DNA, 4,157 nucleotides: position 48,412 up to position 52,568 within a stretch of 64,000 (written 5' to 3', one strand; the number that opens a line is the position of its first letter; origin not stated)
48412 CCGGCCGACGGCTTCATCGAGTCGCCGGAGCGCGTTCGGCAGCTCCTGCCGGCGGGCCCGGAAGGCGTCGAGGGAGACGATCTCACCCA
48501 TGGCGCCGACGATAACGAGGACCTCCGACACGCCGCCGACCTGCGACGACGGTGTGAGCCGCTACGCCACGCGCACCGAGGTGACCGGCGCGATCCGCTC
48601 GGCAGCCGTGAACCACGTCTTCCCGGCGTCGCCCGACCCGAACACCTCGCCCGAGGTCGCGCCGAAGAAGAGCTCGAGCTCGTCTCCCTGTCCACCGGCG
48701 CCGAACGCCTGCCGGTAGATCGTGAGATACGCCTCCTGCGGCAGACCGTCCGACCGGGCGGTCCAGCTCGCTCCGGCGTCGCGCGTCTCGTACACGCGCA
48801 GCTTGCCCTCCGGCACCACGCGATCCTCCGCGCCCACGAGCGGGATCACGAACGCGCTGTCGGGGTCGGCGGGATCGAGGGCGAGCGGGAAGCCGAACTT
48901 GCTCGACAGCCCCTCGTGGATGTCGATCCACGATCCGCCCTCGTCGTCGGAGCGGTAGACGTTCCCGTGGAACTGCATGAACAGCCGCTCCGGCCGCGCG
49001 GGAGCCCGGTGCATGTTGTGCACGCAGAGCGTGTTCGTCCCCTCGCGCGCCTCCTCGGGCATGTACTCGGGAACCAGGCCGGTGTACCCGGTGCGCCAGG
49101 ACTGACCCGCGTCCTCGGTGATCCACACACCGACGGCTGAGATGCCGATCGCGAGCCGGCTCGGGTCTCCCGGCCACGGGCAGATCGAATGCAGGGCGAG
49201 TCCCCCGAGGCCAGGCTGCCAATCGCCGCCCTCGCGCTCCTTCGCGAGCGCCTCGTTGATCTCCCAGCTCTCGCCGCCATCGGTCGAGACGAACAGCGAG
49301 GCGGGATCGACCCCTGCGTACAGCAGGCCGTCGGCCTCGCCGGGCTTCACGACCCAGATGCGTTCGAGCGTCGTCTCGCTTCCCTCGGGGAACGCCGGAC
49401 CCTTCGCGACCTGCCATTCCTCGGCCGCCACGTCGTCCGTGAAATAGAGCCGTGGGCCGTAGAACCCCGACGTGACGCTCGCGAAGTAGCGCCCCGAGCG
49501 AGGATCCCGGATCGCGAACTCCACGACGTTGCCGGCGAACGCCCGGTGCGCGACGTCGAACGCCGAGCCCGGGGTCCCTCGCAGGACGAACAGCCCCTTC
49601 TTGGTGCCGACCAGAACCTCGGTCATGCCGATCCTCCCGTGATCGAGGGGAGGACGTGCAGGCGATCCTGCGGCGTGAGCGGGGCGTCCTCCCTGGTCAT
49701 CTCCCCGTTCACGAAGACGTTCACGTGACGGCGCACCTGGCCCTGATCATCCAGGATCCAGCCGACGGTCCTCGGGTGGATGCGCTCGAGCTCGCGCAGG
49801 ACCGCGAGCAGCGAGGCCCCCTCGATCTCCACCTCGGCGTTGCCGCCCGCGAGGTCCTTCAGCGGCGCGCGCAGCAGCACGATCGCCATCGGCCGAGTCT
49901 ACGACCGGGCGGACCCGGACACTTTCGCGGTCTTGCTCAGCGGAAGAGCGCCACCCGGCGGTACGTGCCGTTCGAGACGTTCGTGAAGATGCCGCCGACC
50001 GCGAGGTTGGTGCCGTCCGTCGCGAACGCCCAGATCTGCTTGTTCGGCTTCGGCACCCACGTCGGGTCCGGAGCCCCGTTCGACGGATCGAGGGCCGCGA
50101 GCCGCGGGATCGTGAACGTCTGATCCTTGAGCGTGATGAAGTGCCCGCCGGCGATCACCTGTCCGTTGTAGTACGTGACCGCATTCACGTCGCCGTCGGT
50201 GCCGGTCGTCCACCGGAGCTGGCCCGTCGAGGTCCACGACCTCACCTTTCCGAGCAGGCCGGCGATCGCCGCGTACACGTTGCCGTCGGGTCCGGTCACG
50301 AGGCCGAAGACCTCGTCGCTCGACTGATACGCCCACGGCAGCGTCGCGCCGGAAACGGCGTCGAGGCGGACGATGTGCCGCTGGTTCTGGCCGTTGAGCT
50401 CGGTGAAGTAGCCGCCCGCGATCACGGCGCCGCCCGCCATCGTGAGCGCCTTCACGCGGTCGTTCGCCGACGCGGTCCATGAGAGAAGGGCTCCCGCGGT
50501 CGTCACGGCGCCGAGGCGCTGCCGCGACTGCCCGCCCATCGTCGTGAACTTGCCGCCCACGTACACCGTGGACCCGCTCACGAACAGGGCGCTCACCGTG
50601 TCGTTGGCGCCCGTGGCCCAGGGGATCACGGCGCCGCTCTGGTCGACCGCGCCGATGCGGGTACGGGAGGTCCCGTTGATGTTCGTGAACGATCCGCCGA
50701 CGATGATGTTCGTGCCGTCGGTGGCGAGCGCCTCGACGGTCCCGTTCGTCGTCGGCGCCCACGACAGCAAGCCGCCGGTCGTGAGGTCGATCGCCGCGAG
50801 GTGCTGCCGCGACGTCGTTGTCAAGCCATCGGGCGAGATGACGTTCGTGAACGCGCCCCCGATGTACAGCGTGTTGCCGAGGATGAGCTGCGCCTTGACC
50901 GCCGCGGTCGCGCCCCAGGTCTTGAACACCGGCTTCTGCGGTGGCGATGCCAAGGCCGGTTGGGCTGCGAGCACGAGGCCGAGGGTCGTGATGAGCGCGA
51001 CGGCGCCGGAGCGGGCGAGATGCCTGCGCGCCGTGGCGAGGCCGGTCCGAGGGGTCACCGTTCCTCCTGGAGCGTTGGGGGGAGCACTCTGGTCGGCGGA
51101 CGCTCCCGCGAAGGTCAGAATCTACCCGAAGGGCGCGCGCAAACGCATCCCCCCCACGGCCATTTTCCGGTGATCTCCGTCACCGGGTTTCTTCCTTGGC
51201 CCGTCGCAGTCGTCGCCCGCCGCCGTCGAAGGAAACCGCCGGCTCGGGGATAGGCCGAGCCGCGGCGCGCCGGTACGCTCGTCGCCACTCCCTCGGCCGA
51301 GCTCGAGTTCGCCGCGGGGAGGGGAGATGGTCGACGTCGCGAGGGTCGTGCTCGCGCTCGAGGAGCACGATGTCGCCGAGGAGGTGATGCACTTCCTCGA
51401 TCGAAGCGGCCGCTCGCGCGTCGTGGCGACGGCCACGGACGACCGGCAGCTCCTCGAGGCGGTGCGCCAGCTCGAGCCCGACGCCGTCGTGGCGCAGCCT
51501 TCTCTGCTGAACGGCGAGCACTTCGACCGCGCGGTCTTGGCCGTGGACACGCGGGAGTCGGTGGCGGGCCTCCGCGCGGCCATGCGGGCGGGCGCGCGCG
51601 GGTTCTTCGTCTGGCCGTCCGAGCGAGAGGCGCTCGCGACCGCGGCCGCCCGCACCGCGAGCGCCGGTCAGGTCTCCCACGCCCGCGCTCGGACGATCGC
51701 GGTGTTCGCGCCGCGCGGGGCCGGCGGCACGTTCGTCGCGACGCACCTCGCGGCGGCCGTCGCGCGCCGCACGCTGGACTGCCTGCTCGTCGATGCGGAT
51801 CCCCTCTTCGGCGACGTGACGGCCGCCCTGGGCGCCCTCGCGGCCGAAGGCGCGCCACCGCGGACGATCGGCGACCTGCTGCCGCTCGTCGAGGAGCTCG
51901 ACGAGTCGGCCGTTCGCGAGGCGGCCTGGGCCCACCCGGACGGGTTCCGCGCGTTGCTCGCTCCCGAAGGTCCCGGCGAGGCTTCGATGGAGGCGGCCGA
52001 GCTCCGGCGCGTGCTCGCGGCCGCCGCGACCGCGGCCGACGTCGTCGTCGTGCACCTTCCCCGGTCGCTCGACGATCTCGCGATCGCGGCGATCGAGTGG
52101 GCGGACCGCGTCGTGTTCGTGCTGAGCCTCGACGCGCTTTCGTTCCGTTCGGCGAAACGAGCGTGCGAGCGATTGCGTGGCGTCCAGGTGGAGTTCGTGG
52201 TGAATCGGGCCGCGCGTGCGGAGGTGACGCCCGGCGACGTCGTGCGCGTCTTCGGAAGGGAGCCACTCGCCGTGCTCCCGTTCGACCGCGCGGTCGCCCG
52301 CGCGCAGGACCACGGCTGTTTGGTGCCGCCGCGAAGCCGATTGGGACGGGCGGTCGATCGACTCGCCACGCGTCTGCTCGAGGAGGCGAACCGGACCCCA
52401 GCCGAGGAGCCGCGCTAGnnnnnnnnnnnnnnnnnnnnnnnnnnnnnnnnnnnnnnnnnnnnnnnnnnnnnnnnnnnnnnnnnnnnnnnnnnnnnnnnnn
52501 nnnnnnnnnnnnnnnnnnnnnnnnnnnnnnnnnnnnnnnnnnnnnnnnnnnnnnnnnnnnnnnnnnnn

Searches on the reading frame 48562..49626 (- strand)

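Call 63: search_protein_families(library=pfam, proteins=[window:48562-49626:-])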
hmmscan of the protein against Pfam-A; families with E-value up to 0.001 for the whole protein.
window:48562-49626:- (354 aa): 2 families
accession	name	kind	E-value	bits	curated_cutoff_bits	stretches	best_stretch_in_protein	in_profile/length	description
PF15902.12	Sortilin-Vps10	-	1.5e-09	37.6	33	0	222-291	2-60/446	Sortilin, neurotensin receptor 3,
PF02012.26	BNR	-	5.1e-06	26.1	27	0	112-122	1-11/12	BNR/Asp-box repeat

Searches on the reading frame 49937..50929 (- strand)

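Call 63: search_protein_families(library=pfam, proteins=[window:49937-50929:-])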
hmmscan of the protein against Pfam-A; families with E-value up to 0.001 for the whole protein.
window:49937-50929:- (330 aa): 1 family
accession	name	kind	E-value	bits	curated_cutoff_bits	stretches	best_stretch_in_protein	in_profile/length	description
PF17164.10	DUF5122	-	2e-10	41.2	27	0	169-191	6-28/36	Domain of unknown function (DUF5122) beta-propeller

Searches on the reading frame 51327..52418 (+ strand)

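Call 63: search_protein_families(library=pfam, proteins=[window:51327-52418:+])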
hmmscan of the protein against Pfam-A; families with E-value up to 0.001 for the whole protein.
window:51327-52418:+ (363 aa): 2 families
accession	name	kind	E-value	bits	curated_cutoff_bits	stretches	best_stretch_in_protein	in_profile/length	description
PF13614.12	AAA_31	-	4.6e-05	23.9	27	1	122-287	2-168/177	AAA domain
PF01656.29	CbiA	-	0.00046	20.6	25.4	0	131-329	9-121/125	CobQ/CobB/MinD/ParA nucleotide binding domain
